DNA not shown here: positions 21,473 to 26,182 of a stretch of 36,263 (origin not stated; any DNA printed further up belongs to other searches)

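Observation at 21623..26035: Giant sigma54 activator carrying a dead-kinase-like module, a degenerate P-loop NTPase, TPRs and a GAF-like domain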

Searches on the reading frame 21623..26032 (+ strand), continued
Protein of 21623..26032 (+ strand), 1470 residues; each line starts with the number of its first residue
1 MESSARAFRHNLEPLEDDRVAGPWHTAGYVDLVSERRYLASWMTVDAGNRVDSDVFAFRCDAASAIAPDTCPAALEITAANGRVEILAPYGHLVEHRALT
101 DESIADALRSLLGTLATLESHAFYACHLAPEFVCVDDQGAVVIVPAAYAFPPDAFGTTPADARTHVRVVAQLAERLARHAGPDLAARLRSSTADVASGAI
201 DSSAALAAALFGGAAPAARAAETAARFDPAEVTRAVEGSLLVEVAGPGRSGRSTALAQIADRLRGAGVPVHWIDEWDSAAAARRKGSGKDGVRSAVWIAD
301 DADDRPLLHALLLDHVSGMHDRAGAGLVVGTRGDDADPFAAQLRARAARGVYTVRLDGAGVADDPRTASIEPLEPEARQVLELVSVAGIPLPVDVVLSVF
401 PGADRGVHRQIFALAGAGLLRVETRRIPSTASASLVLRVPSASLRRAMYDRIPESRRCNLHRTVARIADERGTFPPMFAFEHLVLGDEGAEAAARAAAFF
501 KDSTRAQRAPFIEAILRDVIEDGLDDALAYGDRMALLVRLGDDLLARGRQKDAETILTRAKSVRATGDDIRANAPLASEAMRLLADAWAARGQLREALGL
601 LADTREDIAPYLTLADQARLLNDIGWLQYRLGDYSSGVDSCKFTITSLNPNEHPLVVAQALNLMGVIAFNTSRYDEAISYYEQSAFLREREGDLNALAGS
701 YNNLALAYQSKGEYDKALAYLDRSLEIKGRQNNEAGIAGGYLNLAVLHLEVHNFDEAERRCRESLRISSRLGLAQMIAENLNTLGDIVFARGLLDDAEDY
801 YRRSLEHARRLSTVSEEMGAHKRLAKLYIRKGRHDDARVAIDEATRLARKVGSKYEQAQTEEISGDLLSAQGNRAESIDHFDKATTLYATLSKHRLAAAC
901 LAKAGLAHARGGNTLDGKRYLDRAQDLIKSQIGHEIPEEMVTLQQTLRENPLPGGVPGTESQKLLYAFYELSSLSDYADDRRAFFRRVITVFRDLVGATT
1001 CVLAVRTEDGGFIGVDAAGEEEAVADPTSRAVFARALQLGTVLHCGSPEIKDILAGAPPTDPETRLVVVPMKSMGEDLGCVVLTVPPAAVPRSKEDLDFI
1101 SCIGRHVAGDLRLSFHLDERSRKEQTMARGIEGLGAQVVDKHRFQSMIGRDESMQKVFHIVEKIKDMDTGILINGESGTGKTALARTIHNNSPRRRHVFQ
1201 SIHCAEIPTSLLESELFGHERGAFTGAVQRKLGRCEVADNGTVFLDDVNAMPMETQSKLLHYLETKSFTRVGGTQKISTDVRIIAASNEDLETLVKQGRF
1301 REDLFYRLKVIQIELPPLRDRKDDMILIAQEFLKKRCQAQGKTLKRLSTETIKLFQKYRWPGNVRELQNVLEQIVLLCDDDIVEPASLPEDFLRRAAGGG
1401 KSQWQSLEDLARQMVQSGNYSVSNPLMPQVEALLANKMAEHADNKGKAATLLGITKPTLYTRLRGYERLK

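Call 61: search_protein_families(library=pfam, proteins=[P0087, P0077, P0079, P0083], max_evalue=0.00001)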
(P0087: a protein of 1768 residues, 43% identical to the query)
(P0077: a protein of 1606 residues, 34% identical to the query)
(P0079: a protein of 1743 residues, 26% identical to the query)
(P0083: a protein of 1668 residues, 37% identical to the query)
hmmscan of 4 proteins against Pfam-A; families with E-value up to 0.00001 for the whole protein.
P0087 (1768 aa): 16 families
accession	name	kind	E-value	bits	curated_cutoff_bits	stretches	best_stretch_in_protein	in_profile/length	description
PF00158.32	Sigma54_activat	-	6.3e-67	224.9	20.2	1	1438-1605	1-168/168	Sigma-54 interaction domain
PF00069.31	Pkinase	-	2e-28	100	31.7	1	25-249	14-253/263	Protein kinase domain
PF13424.12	TPR_12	-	4.3e-28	97.8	30.1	2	948-1016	4-74/77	Tetratricopeptide repeat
PF13191.12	AAA_16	-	8.9e-22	78.8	32.6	1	281-453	2-166/167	AAA ATPase domain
PF25601.1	AAA_lid_14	-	4.6e-19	68.5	27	1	1610-1680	1-71/87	AAA+ ATPase lid domain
PF01590.32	GAF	-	1.6e-17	64.7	22.4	1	1265-1402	1-133/133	GAF domain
PF14532.12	Sigma54_activ_2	-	8.7e-16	58.9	25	1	1439-1609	1-138/138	Sigma-54 interaction domain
PF13185.12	GAF_2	-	9.2e-16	58.7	28.6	1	1263-1403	1-136/136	GAF domain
PF07714.23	PK_Tyr_Ser-Thr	-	1.3e-15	57.9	23.1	1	31-254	24-254/258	Protein tyrosine and serine/threonine kinase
PF13492.12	GAF_3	-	3.3e-12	47.4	27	1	1267-1404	3-129/129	GAF domain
PF07728.20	AAA_5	-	3.7e-08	33.9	22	1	1462-1579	2-122/139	AAA domain (dynein-related subfamily)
PF01078.27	Mg_chelatase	-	6.4e-08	32.7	20.3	0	1446-1486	9-49/207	Magnesium chelatase, subunit ChlI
PF13374.12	TPR_10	-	1.8e-07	31.4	27.5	0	908-939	3-34/42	Tetratricopeptide repeat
PF02954.25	HTH_8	-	3.5e-07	30.3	22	1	1720-1756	5-41/42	Bacterial regulatory protein, Fis family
PF07724.20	AAA_2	-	4.3e-07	30.6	27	1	1461-1589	5-134/166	AAA domain (Cdc48 subfamily)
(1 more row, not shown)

P0077 (1606 aa): 14 families
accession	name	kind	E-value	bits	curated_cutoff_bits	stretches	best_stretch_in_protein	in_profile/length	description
PF00158.32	Sigma54_activat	-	1.2e-71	240.2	20.2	1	1299-1465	1-167/168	Sigma-54 interaction domain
PF00069.31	Pkinase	-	2.2e-31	109.7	31.7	1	5-210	2-203/263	Protein kinase domain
PF14532.12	Sigma54_activ_2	-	6.4e-27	94.9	25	1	1300-1470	1-138/138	Sigma-54 interaction domain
PF01590.32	GAF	-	3.3e-20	73.4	22.4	1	1134-1270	1-133/133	GAF domain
PF25601.1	AAA_lid_14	-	3.4e-19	68.9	27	1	1471-1538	1-68/87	AAA+ ATPase lid domain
PF07714.23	PK_Tyr_Ser-Thr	-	3.9e-18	66.1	23.1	1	9-252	6-249/258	Protein tyrosine and serine/threonine kinase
PF02954.25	HTH_8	-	2.4e-14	53.2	22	1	1566-1603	5-42/42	Bacterial regulatory protein, Fis family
PF13492.12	GAF_3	-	4.9e-14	53.3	27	1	1134-1272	1-129/129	GAF domain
PF13185.12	GAF_2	-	3.7e-13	50.3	28.6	1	1133-1271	2-136/136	GAF domain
PF13191.12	AAA_16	-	5.5e-12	46.9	32.6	2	1299-1417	2-122/167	AAA ATPase domain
PF25199.1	nSTAND_NTPase5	-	1.7e-09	38.1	34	1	296-403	27-134/145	Novel STAND NTPase 5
PF07728.20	AAA_5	-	1.6e-08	35.1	22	0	1323-1441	2-123/139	AAA domain (dynein-related subfamily)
PF00004.35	AAA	-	4.4e-08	34.1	21.2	0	311-412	2-119/131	ATPase family associated with various cellular activities (AAA)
PF17667.7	Pkinase_fungal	-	6.9e-06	25.5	24.1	0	107-187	294-376/387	Fungal protein kinase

P0079 (1743 aa): 19 families
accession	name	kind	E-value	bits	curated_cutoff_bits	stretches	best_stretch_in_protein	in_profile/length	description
PF00158.32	Sigma54_activat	-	7e-70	234.5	20.2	1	1426-1592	1-167/168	Sigma-54 interaction domain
PF00069.31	Pkinase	-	2.9e-33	115.8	31.7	1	56-275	24-252/263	Protein kinase domain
PF13424.12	TPR_12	-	2.8e-31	108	30.1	4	896-968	2-76/77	Tetratricopeptide repeat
PF25601.1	AAA_lid_14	-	4e-22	78.3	27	1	1598-1667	1-70/87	AAA+ ATPase lid domain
PF07714.23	PK_Tyr_Ser-Thr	-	2.7e-21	76.5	23.1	1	53-274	25-248/258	Protein tyrosine and serine/threonine kinase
PF14532.12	Sigma54_activ_2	-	7.5e-21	75.3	25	1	1427-1597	1-138/138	Sigma-54 interaction domain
PF13191.12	AAA_16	-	1.8e-20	74.5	32.6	1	310-460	2-167/167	AAA ATPase domain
PF01590.32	GAF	-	1.3e-18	68.3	22.4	1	1252-1390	1-133/133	GAF domain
PF13185.12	GAF_2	-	2.4e-14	54.2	28.6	1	1251-1391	2-136/136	GAF domain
PF13492.12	GAF_3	-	3.1e-13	50.7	27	1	1252-1392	1-129/129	GAF domain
PF13374.12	TPR_10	-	2.7e-10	40.3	27.5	0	937-970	2-35/42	Tetratricopeptide repeat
PF07728.20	AAA_5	-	5.6e-09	36.6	22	1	1450-1568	2-123/139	AAA domain (dynein-related subfamily)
PF02954.25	HTH_8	-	1.6e-08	34.6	22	1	1701-1738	5-42/42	Bacterial regulatory protein, Fis family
PF00515.34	TPR_1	-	3.1e-08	33.5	27.8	0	977-1006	1-30/34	Tetratricopeptide repeat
PF13401.12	AAA_22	-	1.4e-07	32.3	27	0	332-448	5-104/130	AAA domain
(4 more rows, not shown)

P0083 (1668 aa): 15 families
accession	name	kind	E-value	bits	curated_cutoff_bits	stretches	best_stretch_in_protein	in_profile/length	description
PF00158.32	Sigma54_activat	-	4.3e-68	228.7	20.2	1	1365-1531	1-167/168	Sigma-54 interaction domain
PF00069.31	Pkinase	-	3.4e-34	118.9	31.7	1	10-259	2-253/263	Protein kinase domain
PF25601.1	AAA_lid_14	-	3.7e-23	81.6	27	1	1537-1607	1-71/87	AAA+ ATPase lid domain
PF14532.12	Sigma54_activ_2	-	1e-21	78.1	25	1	1366-1536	1-138/138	Sigma-54 interaction domain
PF13185.12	GAF_2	-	2.5e-18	67.1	28.6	1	1169-1309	1-136/136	GAF domain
PF01590.32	GAF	-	1.2e-17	65.1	22.4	1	1171-1308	1-133/133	GAF domain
PF07714.23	PK_Tyr_Ser-Thr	-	1.8e-16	60.7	23.1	1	12-257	4-248/258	Protein tyrosine and serine/threonine kinase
PF02954.25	HTH_8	-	1.1e-13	51.1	22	1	1624-1664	2-42/42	Bacterial regulatory protein, Fis family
PF13191.12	AAA_16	-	1.2e-13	52.4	32.6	1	283-432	1-162/167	AAA ATPase domain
PF13424.12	TPR_12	-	2.2e-11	44.2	30.1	1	844-914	3-75/77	Tetratricopeptide repeat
PF13492.12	GAF_3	-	8.4e-11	42.8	27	1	1174-1310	4-129/129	GAF domain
PF00515.34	TPR_1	-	1.1e-10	41.3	27.8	0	887-913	4-30/34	Tetratricopeptide repeat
PF17874.7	TPR_MalT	-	2.4e-07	30.8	45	1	774-1041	8-278/336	MalT-like TPR region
PF07728.20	AAA_5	-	1.1e-06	29.2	22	0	1388-1504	1-120/139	AAA domain (dynein-related subfamily)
PF13176.12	TPR_7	-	1.1e-06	28.7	27.9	0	887-919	2-34/36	Tetratricopeptide repeat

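Call 62: list_cluster_members(proteins=[P0087, P0077, P0082, P0059, P0074])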
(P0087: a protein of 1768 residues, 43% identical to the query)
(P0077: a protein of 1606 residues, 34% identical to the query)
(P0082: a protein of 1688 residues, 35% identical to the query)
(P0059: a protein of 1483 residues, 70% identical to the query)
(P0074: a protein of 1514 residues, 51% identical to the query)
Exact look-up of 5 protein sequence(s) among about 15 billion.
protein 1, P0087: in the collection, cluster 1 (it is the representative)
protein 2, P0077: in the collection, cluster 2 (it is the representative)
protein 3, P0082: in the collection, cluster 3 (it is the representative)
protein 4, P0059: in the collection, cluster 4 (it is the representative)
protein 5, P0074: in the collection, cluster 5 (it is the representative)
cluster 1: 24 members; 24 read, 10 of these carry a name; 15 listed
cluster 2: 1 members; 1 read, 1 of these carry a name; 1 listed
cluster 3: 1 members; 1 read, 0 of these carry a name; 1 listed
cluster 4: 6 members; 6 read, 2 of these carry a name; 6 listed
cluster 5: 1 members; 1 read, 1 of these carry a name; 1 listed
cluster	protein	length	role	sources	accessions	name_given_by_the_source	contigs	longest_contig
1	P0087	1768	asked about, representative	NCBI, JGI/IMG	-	-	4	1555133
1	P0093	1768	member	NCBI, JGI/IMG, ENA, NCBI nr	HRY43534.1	MAG TPA: sigma 54-interacting transcriptional regulator [Thermoanaerobaculia bacterium] | sigma 54-interacting transcriptional regulator [Thermoanaerobaculia bacterium]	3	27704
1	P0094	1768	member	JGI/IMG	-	Nif-specific regulatory protein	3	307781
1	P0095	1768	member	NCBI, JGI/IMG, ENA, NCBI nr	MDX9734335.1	MAG: sigma 54-interacting transcriptional regulator [Thermoanaerobaculia bacterium] | Nif-specific regulatory protein | sigma 54-interacting transcriptional regulator [Thermoanaerobaculia bacterium]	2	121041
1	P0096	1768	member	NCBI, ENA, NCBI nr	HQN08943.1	MAG TPA: sigma 54-interacting transcriptional regulator [Thermoanaerobaculia bacterium] | sigma 54-interacting transcriptional regulator [Thermoanaerobaculia bacterium]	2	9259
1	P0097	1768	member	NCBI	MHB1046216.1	MAG: sigma 54-interacting transcriptional regulator [Thermoanaerobaculia bacterium]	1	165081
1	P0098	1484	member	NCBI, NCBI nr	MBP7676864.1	MAG: sigma 54-interacting transcriptional regulator, partial [Thermoanaerobaculia ... | sigma 54-interacting transcriptional regulator [Thermoanaerobaculia bacterium]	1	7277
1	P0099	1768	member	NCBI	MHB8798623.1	MAG: sigma 54-interacting transcriptional regulator [Thermoanaerobaculia bacterium]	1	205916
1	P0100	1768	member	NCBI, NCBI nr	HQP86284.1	MAG TPA: sigma 54-interacting transcriptional regulator [Thermoanaerobaculia bacterium] | sigma 54-interacting transcriptional regulator [Thermoanaerobaculia bacterium]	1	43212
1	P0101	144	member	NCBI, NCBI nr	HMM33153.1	MAG TPA: hypothetical protein PKA62_00240, partial [Thermoanaerobaculia bacterium] | hypothetical protein [Thermoanaerobaculia bacterium]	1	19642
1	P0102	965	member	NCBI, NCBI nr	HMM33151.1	MAG TPA: sigma 54-interacting transcriptional regulator, partial [Thermoanaerobaculia ... | sigma 54-interacting transcriptional regulator [Thermoanaerobaculia bacterium]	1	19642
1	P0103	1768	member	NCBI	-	-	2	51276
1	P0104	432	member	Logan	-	-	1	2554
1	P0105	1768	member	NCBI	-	-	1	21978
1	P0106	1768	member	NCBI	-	-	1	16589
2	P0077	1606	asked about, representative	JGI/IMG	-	Nif-specific regulatory protein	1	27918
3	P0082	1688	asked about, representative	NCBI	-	-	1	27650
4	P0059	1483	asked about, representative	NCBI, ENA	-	-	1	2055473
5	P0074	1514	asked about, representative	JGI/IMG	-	DNA-binding NtrC family response regulator/tetratricopeptide (TPR) repeat protein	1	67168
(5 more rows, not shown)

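Call 90: search_protein_families(library=padloc, proteins=[window:21623-26032:+], max_evalue=0.01)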
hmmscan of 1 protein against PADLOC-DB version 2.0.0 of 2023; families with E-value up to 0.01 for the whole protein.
window:21623-26032:+ (1470 aa): 7 families
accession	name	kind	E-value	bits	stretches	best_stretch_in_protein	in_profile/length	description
PDLC01995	RtcR_PspF2--CARF_AAA_HTH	-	5.8e-96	320.5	1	1135-1466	156-478/481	-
PDLC01994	RtcR_PspF1--CARF_AAA_HTH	-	5.5e-56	188.6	1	1147-1464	162-466/468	-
PDLC01993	RtcR--CARF_AAA_HTH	-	8.4e-47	157.8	1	1149-1393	184-437/523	-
PDLC01169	TPR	-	6.7e-09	33.5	2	754-854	125-224/252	TPR repeats containing protein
PDLC04140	mad8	-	1.3e-05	22.9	1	1147-1195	5-54/314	mads_8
PDLC04606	PDC-M37B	-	0.0014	15.8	1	1155-1193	160-199/390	-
PDLC00915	TRIP13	-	0.0016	15.9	1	1171-1253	66-147/302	TRIP13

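Call 92: find_encoding_contigs(protein=P0087, flank=8000, max_places=2)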
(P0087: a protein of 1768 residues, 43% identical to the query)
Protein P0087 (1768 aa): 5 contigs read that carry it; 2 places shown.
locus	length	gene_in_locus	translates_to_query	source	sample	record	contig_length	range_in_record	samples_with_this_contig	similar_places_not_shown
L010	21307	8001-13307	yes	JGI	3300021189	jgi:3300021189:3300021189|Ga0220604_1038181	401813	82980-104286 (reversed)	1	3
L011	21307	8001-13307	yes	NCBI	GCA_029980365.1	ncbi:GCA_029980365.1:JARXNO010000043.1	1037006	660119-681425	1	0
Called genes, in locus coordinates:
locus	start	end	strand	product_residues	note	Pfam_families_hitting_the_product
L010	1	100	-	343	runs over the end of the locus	PF26370:KDD_N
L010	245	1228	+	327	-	PF01040:UbiA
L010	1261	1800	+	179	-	-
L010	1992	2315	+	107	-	-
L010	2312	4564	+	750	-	PF13620:CarboxypepD_reg (faint)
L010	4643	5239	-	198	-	-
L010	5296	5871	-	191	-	PF00578:AhpC-TSA, PF08534:Redoxin, PF00085:Thioredoxin (weak), PF13905:Thioredoxin_8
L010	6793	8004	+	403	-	PF13167:GTP-bdg_N, PF16360:GTP-bdg_M, PF01926:MMR_HSR1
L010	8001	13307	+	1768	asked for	PF00069:Pkinase, PF07714:PK_Tyr_Ser-Thr, PF13191:AAA_16, PF13424:TPR_12, PF01590:GAF, PF13185:GAF_2, PF13492:GAF_3, PF00158:Sigma54_activat, +8 more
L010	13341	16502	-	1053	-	PF00873:ACR_tran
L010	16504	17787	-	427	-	PF25917:BSH_RND (faint), PF25973:BSH_CzcB, PF25919:BSH_CusB (faint), PF25954:Beta-barrel_RND_2, PF25967:RND-MFP_C (weak), PF25975:CzcB_C, PF25989:YknX_C (weak)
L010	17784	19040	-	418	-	PF02321:OEP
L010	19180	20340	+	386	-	PF00923:TAL_FSA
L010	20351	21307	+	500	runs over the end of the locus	PF00479:G6PD_N, PF02781:G6PD_C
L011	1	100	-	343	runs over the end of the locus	PF26370:KDD_N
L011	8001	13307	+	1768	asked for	PF00069:Pkinase, PF07714:PK_Tyr_Ser-Thr, PF13191:AAA_16, PF13424:TPR_12, PF01590:GAF, PF13185:GAF_2, PF13492:GAF_3, PF00158:Sigma54_activat, +8 more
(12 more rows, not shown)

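Call 93: find_encoding_contigs(protein=P0077, flank=8000, max_places=2)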
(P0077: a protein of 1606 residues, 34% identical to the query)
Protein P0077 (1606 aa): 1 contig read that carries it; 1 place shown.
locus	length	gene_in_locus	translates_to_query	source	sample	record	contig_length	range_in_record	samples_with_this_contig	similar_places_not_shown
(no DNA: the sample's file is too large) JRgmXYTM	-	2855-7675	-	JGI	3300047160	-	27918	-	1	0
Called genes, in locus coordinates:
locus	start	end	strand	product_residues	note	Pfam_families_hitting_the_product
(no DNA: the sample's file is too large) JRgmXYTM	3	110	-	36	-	?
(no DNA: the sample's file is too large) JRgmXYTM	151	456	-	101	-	-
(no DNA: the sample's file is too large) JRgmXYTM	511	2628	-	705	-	-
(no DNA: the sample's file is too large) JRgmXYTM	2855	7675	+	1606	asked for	PF00069:Pkinase, PF07714:PK_Tyr_Ser-Thr, PF25199:nSTAND_NTPase5, PF01590:GAF, PF13185:GAF_2, PF13492:GAF_3, PF00158:Sigma54_activat, PF14532:Sigma54_activ_2, +7 more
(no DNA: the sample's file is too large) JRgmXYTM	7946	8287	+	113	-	-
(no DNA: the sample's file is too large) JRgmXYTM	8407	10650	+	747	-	PF00330:Aconitase, PF00694:Aconitase_C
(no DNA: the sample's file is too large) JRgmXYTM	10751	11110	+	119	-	PF00072:Response_reg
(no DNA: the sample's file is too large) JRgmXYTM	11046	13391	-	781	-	PF22019:GlgB_N, PF02922:CBM_48, PF00128:Alpha-amylase, PF02806:Alpha-amylase_C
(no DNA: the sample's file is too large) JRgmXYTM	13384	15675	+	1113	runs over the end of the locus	PF26549:Tricorn_N, PF26550:Tricorn_2nd (weak), PF07676:PD40 (weak), PF26549:Tricorn_N, PF26550:Tricorn_2nd, PF14684:Tricorn_C1, PF14685:PDZ_Tricorn, PF03572:Peptidase_S41, +4 more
